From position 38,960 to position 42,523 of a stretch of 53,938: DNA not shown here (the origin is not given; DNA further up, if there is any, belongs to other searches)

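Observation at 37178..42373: Lower-GC three-gene module of unknown function inserted among core metabolic genes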

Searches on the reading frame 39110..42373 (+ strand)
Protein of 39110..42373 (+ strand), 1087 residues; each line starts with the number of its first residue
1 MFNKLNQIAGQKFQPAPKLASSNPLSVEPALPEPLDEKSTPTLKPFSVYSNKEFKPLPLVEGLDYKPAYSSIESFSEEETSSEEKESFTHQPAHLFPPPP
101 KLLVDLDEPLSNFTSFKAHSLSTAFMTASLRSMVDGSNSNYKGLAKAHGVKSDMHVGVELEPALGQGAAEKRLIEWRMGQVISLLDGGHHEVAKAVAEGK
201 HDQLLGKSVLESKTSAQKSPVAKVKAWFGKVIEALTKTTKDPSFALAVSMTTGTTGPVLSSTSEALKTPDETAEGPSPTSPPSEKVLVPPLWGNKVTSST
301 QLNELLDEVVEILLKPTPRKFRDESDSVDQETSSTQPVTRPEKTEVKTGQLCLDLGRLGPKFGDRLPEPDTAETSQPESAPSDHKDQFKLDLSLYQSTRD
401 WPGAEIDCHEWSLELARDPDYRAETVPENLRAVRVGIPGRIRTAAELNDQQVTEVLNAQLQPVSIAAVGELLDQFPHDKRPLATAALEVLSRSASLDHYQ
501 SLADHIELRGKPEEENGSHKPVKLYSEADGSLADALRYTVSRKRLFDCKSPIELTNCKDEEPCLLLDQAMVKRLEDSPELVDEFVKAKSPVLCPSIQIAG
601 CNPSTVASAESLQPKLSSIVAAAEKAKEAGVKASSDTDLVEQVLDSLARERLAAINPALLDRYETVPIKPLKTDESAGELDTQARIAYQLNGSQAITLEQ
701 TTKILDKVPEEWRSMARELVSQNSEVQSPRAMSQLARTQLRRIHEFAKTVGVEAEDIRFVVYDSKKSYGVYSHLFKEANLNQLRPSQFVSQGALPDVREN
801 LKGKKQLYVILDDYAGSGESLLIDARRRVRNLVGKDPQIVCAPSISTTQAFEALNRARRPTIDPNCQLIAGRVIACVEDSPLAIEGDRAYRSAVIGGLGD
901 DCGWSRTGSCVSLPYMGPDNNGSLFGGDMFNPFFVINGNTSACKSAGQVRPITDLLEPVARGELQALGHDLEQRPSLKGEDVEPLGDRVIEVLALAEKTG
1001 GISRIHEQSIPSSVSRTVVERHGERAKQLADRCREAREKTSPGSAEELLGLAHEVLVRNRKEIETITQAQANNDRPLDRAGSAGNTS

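Call 3: search_protein_families(library=pfam, proteins=[window:39110-42373:+], max_evalue=1)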
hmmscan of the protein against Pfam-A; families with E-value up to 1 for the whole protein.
window:39110-42373:+ (1087 aa): 1 family
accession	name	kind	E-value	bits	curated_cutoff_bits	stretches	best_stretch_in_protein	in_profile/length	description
PF24390.1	PRTase-CE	-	4.3e-06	27.2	27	1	729-865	31-166/253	PRTase-CE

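Call 4: search_protein_families(library=ncbifam, proteins=[window:39110-42373:+], max_evalue=1)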
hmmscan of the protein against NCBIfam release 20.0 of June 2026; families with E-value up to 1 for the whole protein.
window:39110-42373:+ (1087 aa): 0 families

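Call 5: search_protein_families(library=padloc, proteins=[window:39110-42373:+], max_evalue=1)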
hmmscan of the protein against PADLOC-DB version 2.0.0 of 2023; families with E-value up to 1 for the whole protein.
window:39110-42373:+ (1087 aa): 3 families
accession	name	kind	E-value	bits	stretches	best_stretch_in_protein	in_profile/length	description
PDLC02935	PRTase_III-A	-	0.00062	17.2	1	738-855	62-176/290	-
PDLC02934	PRTase_III-A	-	0.023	11.6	1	801-857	120-176/393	-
PDLC02931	PRTase_III-A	-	0.054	11.1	1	774-827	104-158/267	-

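Call 6: find_homologous_proteins(query=window:39110-42373:+)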
Query window:39110-42373:+ (1087 aa): 1 proteins with E <= 0.001 among 8000 candidates.
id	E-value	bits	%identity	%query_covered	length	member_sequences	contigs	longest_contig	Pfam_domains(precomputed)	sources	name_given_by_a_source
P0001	0.0e+0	2422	100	100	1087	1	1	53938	PF24390.2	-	-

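Call 13: search_solved_structures(query=window:39110-42373:+, max_evalue=10, show_alignments=2)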
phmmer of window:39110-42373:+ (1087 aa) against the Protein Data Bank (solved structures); distinct sequences matched with E-value up to 10: 2.
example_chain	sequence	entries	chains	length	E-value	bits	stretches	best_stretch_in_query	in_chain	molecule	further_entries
7cwz_A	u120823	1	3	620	0.3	12.3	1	133-210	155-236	Decarboxylase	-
7cwx_A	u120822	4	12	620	0.3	12.3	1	133-210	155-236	Decarboxylase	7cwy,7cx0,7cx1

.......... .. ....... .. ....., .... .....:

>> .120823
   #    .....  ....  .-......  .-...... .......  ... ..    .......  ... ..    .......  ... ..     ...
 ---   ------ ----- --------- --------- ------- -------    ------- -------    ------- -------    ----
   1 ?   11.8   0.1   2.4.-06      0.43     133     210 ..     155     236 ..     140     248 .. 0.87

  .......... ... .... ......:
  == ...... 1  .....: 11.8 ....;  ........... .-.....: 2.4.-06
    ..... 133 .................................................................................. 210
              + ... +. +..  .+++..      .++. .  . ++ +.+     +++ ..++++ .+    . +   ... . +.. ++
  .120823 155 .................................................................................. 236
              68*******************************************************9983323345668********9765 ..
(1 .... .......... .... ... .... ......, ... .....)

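Call 27: search_protein_families(library=phrogs, proteins=[window:39110-42373:+], max_evalue=1)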
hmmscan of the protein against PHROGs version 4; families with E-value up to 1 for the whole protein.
window:39110-42373:+ (1087 aa): 0 families

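Call 30: find_encoding_contigs(protein=P0001, flank=2000, max_places=3)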
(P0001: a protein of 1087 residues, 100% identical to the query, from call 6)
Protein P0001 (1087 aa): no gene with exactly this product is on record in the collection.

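Call 33: search_protein_representatives(protein=window:39110-42373:+)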
Query: 1087 residues. Proteins with E-value up to 0.001 (for the whole library): 192; up to 1e-10: 114; up to 1e-30: 27. The best 150 are listed.
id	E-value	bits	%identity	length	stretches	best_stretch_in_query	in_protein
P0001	0.0e+00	2422.0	100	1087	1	1-1087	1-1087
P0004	6.8e-97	342.2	38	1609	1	409-994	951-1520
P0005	6.4e-96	339.0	38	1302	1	398-1048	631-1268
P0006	4.7e-91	322.9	36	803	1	411-1042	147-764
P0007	4.1e-63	230.4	33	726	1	413-1001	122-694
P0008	3.9e-39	151.0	30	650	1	430-948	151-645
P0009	1.1e-38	149.5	31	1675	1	429-945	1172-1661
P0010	2.0e-38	148.6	31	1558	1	429-947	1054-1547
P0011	6.1e-38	147.0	31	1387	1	424-951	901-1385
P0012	2.8e-36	141.6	31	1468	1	439-951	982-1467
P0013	4.4e-36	140.9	31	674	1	425-938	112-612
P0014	1.4e-35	139.2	29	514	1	430-953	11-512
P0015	2.5e-35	138.4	30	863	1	424-944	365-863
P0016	3.2e-35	138.0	30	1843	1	429-945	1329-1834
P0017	4.8e-35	137.5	29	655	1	423-951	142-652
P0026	2.9e-32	128.2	29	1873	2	421-947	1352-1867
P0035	6.5e-29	117.2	29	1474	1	419-945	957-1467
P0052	2.5e-23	98.6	25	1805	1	450-925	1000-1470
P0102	3.8e-13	65.0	30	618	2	86-210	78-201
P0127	1.5e-09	53.0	29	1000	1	631-850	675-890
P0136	1.7e-08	49.5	33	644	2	127-212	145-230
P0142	4.8e-08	48.1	27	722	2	124-211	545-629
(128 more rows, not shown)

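Call 50: search_protein_families(library=pfam, proteins=[P0009, P0026, P0035, P0102], max_evalue=0.01)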
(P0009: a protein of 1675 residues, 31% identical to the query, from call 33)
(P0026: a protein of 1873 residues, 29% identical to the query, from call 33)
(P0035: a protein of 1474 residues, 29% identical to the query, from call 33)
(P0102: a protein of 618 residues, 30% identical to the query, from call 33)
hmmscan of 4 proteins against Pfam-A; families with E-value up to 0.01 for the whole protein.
P0009 (1675 aa): 1 family
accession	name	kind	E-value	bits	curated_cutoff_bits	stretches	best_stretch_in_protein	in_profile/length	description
PF24390.1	PRTase-CE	-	2.1e-05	25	27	1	1470-1639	53-236/253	PRTase-CE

P0026 (1873 aa): 3 families
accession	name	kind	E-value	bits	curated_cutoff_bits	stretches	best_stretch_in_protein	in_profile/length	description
PF13699.11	eCIS_core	-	3.2e-11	43.7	22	1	255-318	9-78/79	eCIS core domain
PF24390.1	PRTase-CE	-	0.00068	20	27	1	1680-1846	68-239/253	PRTase-CE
PF00156.33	Pribosyltran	-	0.0035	17.1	26.3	0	1721-1753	86-117/158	Phosphoribosyl transferase domain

P0035 (1474 aa): 1 family
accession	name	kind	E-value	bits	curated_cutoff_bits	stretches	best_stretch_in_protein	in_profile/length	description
PF13699.11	eCIS_core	-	1.2e-09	38.6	22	1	86-156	2-78/79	eCIS core domain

P0102 (618 aa): 1 family
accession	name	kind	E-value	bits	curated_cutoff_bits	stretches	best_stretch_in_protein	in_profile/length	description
PF01025.24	GrpE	-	0.00051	20.2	25.8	0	347-391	104-148/165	GrpE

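Call 73: find_encoding_contigs(protein=P0102, flank=6000, max_places=3)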
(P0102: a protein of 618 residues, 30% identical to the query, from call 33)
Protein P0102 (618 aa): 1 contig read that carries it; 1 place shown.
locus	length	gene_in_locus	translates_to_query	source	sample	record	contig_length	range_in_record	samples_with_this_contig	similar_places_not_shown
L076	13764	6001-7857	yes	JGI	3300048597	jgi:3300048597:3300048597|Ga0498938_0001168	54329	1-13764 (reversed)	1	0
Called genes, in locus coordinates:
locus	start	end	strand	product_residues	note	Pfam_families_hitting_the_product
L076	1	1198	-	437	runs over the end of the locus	PF24251:DUF7453 (faint)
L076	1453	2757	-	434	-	PF02353:CMAS, PF01209:Ubie_methyltran, PF13489:Methyltransf_23, PF07021:MetW, PF08241:Methyltransf_11, PF08242:Methyltransf_12, PF13649:Methyltransf_25, PF13847:Methyltransf_31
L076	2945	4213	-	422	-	-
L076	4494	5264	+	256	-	-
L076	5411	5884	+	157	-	-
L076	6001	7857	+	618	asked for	-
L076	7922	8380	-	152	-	-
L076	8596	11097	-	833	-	PF02368:Big_2 (weak)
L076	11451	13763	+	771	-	?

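Call 75: find_encoding_contigs(protein=P0007, flank=6000, max_places=3)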
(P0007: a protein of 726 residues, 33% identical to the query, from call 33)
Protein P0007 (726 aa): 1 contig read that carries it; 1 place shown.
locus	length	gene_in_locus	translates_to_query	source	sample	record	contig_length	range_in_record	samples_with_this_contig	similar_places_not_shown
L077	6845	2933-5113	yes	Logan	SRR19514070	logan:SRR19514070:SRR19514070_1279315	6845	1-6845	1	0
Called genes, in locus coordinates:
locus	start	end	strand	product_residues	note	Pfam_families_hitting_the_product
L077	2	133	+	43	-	?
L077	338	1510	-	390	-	-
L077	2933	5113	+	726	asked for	-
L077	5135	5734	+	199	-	-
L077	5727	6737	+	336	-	PF03747:ADP_ribosyl_GH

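Call 76: find_encoding_contigs(protein=P0004, flank=6000, max_places=3)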
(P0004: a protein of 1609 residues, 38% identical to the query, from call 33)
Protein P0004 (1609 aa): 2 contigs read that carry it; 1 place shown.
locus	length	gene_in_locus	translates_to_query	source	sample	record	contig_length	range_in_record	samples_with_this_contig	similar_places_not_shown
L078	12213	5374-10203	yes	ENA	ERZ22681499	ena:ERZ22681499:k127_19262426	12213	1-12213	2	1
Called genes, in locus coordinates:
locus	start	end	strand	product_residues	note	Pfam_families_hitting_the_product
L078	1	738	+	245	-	?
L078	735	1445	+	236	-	-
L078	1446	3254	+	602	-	PF13941:MutL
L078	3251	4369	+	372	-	-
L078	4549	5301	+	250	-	PF13398:Peptidase_M50B (weak)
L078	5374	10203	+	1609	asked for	PF00191:Annexin, PF24390:PRTase-CE (weak)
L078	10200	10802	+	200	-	-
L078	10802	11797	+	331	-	PF03747:ADP_ribosyl_GH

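Call 77: find_encoding_contigs(protein=P0006, flank=6000, max_places=3)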
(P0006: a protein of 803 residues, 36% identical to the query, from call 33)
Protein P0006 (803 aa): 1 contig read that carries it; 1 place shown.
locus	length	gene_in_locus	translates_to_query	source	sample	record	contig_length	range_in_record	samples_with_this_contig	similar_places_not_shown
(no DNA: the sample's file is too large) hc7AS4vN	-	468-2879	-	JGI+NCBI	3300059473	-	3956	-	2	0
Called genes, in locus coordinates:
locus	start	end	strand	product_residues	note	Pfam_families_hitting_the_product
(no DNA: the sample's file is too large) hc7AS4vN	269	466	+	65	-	-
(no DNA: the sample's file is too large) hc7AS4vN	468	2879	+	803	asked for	PF24390:PRTase-CE (faint)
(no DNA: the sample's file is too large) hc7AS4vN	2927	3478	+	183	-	-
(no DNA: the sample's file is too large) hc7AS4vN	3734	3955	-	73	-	?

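Call 84: search_protein_families(library=ncbifam, proteins=[L078:10802-11797:+], max_evalue=0.01)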
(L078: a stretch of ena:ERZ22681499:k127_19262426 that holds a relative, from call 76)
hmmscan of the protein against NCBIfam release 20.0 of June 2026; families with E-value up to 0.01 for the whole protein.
L078:10802-11797:+ (331 aa): 2 families
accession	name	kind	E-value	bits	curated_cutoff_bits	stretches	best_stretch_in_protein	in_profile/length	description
TIGR02662.1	dinitro_DRAG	equivalog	3.8e-24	85.4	337.05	1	35-316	8-270/287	ADP-ribosyl-[dinitrogen reductase] hydrolase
NF041672.1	ADPriboarghdlase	equivalog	8.8e-17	60.9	490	1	32-326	70-355/361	ADP-ribosylarginine hydrolase Tri1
